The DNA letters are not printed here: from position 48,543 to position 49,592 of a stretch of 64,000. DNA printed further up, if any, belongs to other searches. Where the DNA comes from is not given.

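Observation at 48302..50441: Encapsulin nanocompartment operon with an unusual tandem bacterioferritin-like cargo and a co-transcribed pterin-4a-carbinolamine dehydratase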

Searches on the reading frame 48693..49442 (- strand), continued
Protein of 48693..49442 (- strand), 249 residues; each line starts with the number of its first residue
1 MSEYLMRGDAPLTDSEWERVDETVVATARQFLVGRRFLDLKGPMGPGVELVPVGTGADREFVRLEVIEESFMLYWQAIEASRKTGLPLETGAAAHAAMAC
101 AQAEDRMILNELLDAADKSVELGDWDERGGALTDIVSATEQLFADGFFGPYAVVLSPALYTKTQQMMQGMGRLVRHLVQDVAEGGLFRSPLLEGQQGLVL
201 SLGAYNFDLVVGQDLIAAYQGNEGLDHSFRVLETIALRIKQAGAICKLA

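Call 56: find_encoding_contigs(protein=P0244, flank=4000, max_places=1)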
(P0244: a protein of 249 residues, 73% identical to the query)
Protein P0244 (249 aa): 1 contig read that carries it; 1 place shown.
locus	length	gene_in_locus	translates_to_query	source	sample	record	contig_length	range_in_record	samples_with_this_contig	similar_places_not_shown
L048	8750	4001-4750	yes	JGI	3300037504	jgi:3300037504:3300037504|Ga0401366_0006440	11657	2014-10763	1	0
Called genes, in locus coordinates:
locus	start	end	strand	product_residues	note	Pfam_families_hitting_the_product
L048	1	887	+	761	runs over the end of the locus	PF00989:PAS, PF08448:PAS_4, PF13426:PAS_9, PF08447:PAS_3, PF08447:PAS_3, PF00989:PAS, PF13188:PAS_8, PF08448:PAS_4, +12 more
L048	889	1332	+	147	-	PF00072:Response_reg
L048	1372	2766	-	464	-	PF00884:Sulfatase, PF16347:SGSH_C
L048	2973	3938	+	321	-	-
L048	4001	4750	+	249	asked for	PF04454:Linocin_M18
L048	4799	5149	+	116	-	PF01329:Pterin_4a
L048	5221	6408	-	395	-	PF00140:Sigma70_r1_2, PF04542:Sigma70_r2, PF04539:Sigma70_r3, PF04545:Sigma70_r4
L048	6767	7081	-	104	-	PF01258:zf-dskA_traR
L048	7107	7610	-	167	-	PF04982:TM_HPP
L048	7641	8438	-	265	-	PF21088:MS_channel_1st, PF00924:MS_channel_2nd, PF21082:MS_channel_3rd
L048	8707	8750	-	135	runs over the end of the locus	PF00072:Response_reg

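Call 60: predict_structure(alignment_id=A2)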
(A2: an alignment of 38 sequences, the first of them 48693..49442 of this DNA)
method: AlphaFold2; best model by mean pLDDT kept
length: 249 residues; sequences in the alignment: 38
mean_pLDDT: 83.3   pTM: 0.80
mean pLDDT of the five models: 83.3, 76.0, 71.5, 70.5, 54.3
residues with pLDDT >= 90: 92; 70-90: 120; 50-70: 30; < 50: 7
segments of 3 or more residues with pLDDT < 50: 1-3, 44-47
pLDDT, mean of each block of 10 residues (from residue 1): 60 89 88 81 50 61 81 89 89 92 91 92 87 93 91 94 80 86 90 91 81 73 79 84 92
secondary structure, 60 per line:
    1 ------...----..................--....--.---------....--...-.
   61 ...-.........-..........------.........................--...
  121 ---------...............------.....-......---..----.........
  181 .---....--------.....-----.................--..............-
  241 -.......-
elements in order: H14-31 H34-37 E50-53 E60-63 E65-73 H75-84 H91-115 E118-120 H130-144 E151-155 H157-162 H174-181 E185-188 E197-201 E207-223 E226-239 E245-248

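Call 64: fold_search(model_id=the predicted structure, library=pdb)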
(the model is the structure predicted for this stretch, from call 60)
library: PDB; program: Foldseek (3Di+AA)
matches with E <= 10: 870; with E <= 0.001: 333
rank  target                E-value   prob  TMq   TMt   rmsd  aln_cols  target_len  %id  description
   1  8v4q_A                5.7e-30  1.00  0.89  0.85   3.0       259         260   41  Myxococcus xanthus EncA 3xHis pore mutant with tetrahedral symmetry (released 2024-05-22)
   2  8v4n                  1.3e-29  1.00  0.88  0.83   3.1       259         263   41  Myxococcus xanthus EncA 3xHis pore mutant with T=1 icosahedral symmetry (released 2024-05-22)
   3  8vjo_A                2.8e-29  1.00  0.90  0.82   4.1       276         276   40  Cryo-EM structure of Myxococcus xanthus EncA encapsulin shell loaded with EncD cargo (released 2024-05-08)
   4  9fy6_C                2.8e-29  1.00  0.89  0.88   2.5       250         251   36  Single particle cryo-EM reconstruction of Bacillus Methanolicus encapsulin nano compartment (released 2025-06-11)
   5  8v4q_B                3.2e-29  1.00  0.89  0.83   3.8       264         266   40  Myxococcus xanthus EncA 3xHis pore mutant with tetrahedral symmetry (released 2024-05-22)
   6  8rvj_C                4.6e-29  1.00  0.90  0.86   3.8       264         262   35  Engineered Encapsulin P3P4 (released 2024-02-14)
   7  8rvj_B                7.1e-29  1.00  0.90  0.86   2.8       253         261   37  Engineered Encapsulin P3P4 (released 2024-02-14)
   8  8vjo_B                7.1e-29  1.00  0.86  0.78   3.8       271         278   40  Cryo-EM structure of Myxococcus xanthus EncA encapsulin shell loaded with EncD cargo (released 2024-05-08)
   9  8vjo_C                8.0e-29  1.00  0.89  0.82   3.3       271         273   40  Cryo-EM structure of Myxococcus xanthus EncA encapsulin shell loaded with EncD cargo (released 2024-05-08)
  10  8rvj_A                1.2e-28  1.00  0.88  0.83   3.9       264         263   35  Engineered Encapsulin P3P4 (released 2024-02-14)
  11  8rvj_D                1.7e-28  1.00  0.90  0.86   2.4       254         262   37  Engineered Encapsulin P3P4 (released 2024-02-14)
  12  9fy6_D                2.0e-28  1.00  0.88  0.87   2.9       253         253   36  Single particle cryo-EM reconstruction of Bacillus Methanolicus encapsulin nano compartment (released 2025-06-11)
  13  9fy6_A                2.6e-28  1.00  0.90  0.81   4.4       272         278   34  Single particle cryo-EM reconstruction of Bacillus Methanolicus encapsulin nano compartment (released 2025-06-11)
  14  9fy6_B                3.7e-28  1.00  0.86  0.78   4.6       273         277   34  Single particle cryo-EM reconstruction of Bacillus Methanolicus encapsulin nano compartment (released 2025-06-11)
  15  9i8e_A                7.3e-28  1.00  0.87  0.79   3.5       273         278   35  Structure of Encapsulin from Dendrosporobacter quercicolus (released 2025-05-21)
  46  3dkt_A                3.5e-18  1.00  0.84  0.80   3.6       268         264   23  Crystal structure of Thermotoga maritima encapsulin (released 2008-09-02)
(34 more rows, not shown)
